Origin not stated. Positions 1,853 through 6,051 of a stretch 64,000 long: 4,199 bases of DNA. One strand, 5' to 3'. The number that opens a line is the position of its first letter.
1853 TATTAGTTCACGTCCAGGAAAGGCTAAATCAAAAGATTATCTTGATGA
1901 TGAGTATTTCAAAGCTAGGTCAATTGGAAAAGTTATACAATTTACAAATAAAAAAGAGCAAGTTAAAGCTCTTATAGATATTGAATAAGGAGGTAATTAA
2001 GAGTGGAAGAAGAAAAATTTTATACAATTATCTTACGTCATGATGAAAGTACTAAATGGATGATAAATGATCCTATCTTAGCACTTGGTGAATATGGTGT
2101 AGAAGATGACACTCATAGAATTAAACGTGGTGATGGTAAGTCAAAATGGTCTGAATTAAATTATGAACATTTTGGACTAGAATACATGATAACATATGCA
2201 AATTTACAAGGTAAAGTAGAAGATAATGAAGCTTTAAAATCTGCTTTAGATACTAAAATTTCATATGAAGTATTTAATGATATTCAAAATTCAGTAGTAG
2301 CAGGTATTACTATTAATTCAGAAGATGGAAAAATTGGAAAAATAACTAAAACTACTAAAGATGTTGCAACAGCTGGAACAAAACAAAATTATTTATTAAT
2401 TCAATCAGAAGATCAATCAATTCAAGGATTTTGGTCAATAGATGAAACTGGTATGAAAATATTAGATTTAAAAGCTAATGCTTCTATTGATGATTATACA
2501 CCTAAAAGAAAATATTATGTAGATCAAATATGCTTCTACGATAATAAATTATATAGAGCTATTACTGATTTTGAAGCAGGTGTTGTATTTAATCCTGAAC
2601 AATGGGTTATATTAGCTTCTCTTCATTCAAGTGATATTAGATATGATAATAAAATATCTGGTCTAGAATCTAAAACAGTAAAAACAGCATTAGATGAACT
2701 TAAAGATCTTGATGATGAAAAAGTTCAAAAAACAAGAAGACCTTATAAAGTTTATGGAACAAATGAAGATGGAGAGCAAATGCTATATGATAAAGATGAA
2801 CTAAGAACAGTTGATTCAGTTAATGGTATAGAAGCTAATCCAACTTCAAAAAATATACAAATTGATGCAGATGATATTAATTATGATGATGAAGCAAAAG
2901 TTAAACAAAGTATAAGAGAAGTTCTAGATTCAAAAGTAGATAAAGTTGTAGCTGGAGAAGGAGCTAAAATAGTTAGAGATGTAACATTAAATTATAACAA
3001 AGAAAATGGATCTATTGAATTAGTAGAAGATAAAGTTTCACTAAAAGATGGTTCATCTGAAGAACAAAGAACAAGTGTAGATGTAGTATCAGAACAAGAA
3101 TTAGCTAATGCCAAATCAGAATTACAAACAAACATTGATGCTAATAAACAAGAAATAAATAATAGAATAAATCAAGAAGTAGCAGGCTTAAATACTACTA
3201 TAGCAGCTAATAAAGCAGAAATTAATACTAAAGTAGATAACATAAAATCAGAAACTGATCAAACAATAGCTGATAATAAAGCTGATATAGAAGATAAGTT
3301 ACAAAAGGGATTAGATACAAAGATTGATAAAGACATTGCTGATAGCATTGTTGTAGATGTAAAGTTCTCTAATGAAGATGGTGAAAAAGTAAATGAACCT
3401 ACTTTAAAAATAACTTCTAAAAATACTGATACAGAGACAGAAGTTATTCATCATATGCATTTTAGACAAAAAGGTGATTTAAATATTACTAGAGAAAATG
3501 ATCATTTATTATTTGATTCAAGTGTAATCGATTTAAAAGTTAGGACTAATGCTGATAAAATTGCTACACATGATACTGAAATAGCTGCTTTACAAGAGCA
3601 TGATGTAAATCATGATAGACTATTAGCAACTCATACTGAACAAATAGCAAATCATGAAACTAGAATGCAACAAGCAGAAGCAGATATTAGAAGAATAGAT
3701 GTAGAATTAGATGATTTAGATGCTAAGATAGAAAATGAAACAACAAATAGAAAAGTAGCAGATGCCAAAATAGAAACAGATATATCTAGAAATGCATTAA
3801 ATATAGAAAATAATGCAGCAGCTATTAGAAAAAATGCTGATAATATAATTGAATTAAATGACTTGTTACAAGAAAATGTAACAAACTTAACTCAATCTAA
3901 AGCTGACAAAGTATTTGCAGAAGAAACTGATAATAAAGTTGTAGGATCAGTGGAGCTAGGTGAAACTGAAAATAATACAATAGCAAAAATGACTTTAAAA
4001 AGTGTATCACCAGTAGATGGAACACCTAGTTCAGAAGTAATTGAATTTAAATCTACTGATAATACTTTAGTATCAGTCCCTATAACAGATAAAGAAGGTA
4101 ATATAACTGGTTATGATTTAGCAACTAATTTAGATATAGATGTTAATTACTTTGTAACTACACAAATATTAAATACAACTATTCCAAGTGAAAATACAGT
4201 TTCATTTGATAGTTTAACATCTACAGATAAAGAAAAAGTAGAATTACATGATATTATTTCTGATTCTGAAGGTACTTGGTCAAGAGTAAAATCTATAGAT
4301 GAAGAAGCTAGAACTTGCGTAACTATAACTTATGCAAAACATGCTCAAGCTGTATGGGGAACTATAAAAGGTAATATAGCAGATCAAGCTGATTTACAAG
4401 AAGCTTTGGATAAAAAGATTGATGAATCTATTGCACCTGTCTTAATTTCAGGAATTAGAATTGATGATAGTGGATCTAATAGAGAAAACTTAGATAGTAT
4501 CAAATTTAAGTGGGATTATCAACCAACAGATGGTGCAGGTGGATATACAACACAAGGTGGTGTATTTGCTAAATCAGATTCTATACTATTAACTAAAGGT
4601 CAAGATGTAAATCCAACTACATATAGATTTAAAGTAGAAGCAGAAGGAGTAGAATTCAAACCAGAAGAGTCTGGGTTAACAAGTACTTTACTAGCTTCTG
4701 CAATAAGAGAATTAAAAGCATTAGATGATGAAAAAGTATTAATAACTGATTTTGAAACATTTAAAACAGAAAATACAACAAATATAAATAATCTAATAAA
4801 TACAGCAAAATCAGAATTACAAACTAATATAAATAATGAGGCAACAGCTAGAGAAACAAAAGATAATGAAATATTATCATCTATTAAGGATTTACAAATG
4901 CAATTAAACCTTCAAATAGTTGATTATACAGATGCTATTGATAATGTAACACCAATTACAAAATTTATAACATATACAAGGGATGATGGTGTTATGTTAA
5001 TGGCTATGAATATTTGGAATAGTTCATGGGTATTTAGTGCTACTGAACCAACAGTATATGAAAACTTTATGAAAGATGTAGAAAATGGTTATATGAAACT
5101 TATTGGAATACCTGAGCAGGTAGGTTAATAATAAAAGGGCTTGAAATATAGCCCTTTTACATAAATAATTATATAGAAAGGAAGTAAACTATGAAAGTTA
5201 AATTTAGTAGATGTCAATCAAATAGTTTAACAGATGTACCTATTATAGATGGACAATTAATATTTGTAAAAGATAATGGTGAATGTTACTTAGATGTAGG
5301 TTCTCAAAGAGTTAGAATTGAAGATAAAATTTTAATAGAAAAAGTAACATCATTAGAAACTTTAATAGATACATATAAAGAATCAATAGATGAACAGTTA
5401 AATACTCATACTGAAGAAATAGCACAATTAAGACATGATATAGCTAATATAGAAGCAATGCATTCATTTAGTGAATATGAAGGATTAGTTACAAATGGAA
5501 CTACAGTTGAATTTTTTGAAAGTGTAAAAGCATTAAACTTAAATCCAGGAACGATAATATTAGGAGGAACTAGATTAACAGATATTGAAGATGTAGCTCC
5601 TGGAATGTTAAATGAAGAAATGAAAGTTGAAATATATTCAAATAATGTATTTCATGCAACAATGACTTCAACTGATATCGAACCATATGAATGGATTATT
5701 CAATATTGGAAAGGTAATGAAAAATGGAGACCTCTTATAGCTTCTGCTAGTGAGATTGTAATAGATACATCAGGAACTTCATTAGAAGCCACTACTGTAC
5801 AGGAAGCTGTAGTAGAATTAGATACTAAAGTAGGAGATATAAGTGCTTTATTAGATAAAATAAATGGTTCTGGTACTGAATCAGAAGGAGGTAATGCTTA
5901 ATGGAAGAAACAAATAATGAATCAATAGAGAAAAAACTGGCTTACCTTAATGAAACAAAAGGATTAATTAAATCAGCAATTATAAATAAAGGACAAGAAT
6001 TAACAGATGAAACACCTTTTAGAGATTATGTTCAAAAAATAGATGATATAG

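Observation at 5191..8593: Two paralogous tail-fibre cassettes with shuffled modules (second copy at 59917-61458)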

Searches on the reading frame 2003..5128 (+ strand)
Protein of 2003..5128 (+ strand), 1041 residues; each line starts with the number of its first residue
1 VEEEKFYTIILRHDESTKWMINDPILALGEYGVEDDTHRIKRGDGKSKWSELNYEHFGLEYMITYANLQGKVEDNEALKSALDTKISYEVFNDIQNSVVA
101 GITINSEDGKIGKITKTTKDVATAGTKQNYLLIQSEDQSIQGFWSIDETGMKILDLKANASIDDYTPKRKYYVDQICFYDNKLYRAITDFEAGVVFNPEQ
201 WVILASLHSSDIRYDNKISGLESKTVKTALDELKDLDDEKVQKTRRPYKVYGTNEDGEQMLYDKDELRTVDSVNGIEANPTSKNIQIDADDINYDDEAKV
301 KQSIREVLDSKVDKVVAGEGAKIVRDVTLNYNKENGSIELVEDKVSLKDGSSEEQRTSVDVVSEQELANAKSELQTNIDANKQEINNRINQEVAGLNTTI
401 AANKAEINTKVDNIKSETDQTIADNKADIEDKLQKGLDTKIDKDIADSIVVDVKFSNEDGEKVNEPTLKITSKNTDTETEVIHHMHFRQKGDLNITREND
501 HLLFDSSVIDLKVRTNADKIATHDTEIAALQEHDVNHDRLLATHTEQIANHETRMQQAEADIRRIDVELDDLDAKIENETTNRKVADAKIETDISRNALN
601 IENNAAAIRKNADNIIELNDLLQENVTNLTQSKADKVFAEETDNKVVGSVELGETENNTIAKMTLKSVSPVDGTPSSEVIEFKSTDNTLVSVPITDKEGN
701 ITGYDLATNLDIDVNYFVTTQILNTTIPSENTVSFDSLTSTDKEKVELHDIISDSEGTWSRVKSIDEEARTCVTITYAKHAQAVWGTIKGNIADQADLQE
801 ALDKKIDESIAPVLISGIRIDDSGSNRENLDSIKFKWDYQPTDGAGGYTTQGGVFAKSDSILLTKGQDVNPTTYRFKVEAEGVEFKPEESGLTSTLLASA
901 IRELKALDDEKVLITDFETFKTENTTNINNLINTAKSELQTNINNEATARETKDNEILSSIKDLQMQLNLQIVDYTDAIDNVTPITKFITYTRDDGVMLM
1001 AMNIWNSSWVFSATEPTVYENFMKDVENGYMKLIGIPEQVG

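Call 9: search_protein_families(library=pfam, proteins=[window:2003-5128:+], max_evalue=0.1)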
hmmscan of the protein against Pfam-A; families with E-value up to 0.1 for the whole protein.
window:2003-5128:+ (1041 aa): 2 families
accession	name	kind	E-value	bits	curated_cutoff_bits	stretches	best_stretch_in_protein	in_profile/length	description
PF18454.7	Mtd_N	-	0.00032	21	26.3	1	9-47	1-37/37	Major tropism determinant N-terminal domain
PF13763.11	DUF4167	-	0.0069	17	25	1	499-558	16-74/78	Domain of unknown function (DUF4167)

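Call 10: search_protein_families(library=phrogs, proteins=[window:2003-5128:+], max_evalue=0.01)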
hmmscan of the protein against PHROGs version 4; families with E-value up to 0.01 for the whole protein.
window:2003-5128:+ (1041 aa): 9 families
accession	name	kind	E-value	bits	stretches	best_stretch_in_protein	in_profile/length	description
phrog_31660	-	tail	2.2e-07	31.9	1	11-54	12-55/182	tail fiber protein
phrog_27786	-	tail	2e-05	24.3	1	8-54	6-52/729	tail spike protein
phrog_19976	-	tail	4.5e-05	24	1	11-56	12-61/256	tail assembly protein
phrog_19200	-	head and packaging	0.00021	21.7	1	8-58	11-61/268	virion structural protein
phrog_24754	-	tail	0.00034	21.6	1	8-55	6-53/202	tail fiber protein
phrog_38417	-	other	0.0011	19.4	1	8-54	3-49/312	hyaluronidase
phrog_24580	-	tail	0.0018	18.4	1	11-54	6-49/292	tail fiber protein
phrog_28475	-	unknown function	0.0032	17.9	1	151-246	104-194/228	-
phrog_21734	-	unknown function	0.0062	17.7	1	347-425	29-107/156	-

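Call 20: find_related_loci(query=window:2003-5128:+, collection=viral_contigs, flank=10000)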
Query window:2003-5128:+ (1041 aa) in viral_contigs; peptide patterns used: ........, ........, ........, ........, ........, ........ (x = any residue, [..] = any of these).
No stretch of DNA in the collection matches any of the patterns.

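Call 51: search_solved_structures(query=window:2003-5125:+, max_evalue=0.01)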
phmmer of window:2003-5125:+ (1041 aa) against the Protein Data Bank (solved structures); distinct sequences matched with E-value up to 0.01: 0.

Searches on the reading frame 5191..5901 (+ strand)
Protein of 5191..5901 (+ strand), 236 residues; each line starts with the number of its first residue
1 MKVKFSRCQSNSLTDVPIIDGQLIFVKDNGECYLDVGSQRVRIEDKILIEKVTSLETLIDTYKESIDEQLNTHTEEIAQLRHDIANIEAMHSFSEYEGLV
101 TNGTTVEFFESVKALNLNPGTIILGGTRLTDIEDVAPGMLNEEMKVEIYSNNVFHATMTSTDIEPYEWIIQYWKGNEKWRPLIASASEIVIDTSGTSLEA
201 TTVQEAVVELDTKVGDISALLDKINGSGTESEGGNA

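Call 9: search_protein_families(library=pfam, proteins=[window:5191-5901:+], max_evalue=0.1)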
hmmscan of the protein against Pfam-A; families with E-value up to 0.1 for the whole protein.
window:5191-5901:+ (236 aa): 4 families
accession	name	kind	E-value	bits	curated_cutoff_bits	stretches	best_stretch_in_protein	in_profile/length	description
PF05531.17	NPV_P10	-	0.0032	18.4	29.8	0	50-90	18-64/75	Nucleopolyhedrovirus P10 protein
PF04513.17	Baculo_PEP_C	-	0.03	14.8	38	0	48-89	65-106/140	Baculovirus polyhedron envelope protein, PEP, C terminus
PF10779.14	XhlA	-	0.032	14.9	34.7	1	50-90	4-47/67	Haemolysin XhlA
PF10146.14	zf-C4H2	-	0.034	15.1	34.5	1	49-169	23-148/240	Zinc finger-containing protein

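Call 10: search_protein_families(library=phrogs, proteins=[window:5191-5901:+], max_evalue=0.01)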
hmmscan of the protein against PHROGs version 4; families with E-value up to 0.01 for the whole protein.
window:5191-5901:+ (236 aa): 0 families

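Call 72: find_homologous_proteins(query=window:5191-5898:+, max_evalue=0.001)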
Query window:5191-5898:+ (236 aa): 42 proteins with E <= 0.001 among 568 candidates.
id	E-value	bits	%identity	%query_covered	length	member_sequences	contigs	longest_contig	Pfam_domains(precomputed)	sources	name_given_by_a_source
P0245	3.1e-145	499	97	100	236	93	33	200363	-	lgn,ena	-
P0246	1.0e-144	498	96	100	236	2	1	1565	-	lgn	-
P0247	1.1e-144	498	97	100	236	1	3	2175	-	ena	-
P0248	1.5e-144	497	97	100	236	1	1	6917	-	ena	-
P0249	1.5e-144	497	96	100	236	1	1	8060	-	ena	-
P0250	4.4e-142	489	95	100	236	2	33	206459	-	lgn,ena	-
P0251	5.1e-142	489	95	100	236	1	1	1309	-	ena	-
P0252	6.6e-142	489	95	100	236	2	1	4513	-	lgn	-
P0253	1.2e-141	488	94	100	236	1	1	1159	-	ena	-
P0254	1.9e-141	487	95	100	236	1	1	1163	-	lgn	-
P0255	2.6e-141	487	94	100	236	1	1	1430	-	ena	-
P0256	4.7e-141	486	94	100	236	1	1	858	-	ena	-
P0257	4.9e-141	486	94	100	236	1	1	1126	-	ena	-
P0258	7.3e-141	485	94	100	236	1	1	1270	-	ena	-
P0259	8.0e-141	485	94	100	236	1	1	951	-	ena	-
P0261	6.6e-140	482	93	100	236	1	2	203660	-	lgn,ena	-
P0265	5.4e-99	348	69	96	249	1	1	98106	-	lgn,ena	-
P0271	2.4e-88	313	63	97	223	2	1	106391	-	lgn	-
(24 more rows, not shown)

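Call 73: find_encoding_contigs(protein=P0265, flank=8000, max_places=1)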
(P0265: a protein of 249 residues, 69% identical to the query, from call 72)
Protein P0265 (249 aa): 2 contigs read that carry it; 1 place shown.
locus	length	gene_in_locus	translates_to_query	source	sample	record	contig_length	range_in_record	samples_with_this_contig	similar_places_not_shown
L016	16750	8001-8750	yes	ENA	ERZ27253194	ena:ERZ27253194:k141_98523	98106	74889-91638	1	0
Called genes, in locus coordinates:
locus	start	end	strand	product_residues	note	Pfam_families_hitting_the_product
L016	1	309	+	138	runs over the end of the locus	-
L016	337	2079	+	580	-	-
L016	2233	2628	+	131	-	-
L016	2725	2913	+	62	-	-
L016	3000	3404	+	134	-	-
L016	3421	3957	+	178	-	-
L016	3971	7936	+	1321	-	PF01442:Apolipoprotein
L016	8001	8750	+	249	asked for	-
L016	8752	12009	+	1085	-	-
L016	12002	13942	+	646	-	-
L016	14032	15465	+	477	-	-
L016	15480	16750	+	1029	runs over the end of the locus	PF13306:LRR_5 (faint)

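Call 74: find_encoding_contigs(protein=P0271, flank=8000, max_places=1)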
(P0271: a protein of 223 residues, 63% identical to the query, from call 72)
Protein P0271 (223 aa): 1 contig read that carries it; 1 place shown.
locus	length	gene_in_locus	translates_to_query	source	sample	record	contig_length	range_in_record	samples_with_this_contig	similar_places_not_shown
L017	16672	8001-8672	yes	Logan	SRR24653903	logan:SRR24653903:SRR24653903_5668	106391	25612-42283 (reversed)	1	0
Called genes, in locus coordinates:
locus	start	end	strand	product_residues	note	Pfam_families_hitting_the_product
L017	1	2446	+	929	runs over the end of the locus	-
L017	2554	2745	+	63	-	-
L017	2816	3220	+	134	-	-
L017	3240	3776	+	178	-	-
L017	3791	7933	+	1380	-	PF01442:Apolipoprotein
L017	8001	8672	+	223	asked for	-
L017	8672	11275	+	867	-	-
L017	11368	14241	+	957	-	-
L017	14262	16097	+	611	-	-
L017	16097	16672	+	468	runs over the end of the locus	-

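Call 75: find_encoding_contigs(protein=P0261, flank=8000, max_places=1)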
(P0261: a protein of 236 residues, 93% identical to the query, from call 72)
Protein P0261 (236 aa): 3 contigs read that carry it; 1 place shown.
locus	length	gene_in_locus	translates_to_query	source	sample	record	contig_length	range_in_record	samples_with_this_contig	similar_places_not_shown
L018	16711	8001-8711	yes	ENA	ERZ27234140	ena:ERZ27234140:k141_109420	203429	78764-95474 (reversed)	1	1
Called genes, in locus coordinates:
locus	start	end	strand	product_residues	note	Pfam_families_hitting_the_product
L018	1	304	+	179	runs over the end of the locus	-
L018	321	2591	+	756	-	-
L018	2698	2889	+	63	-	-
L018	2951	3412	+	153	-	-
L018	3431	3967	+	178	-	-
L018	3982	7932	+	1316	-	PF01442:Apolipoprotein (weak)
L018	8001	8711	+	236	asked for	-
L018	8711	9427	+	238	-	-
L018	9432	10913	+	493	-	PF24681:Kelch_KLHDC2_KLHL20_DRC7, PF13964:Beta-prop_Calicin, PF01344:Kelch_1 (weak)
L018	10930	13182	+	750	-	PF03382:DUF285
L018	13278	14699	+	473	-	-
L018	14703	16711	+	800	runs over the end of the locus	PF13306:LRR_5 (weak)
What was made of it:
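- On BspA-type LRR_5 (PF13306) in the strict Pfam sense: Only the related DUF285 model matches, and LRR_5 appears only in proteins of relatives (calls 73, 75).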
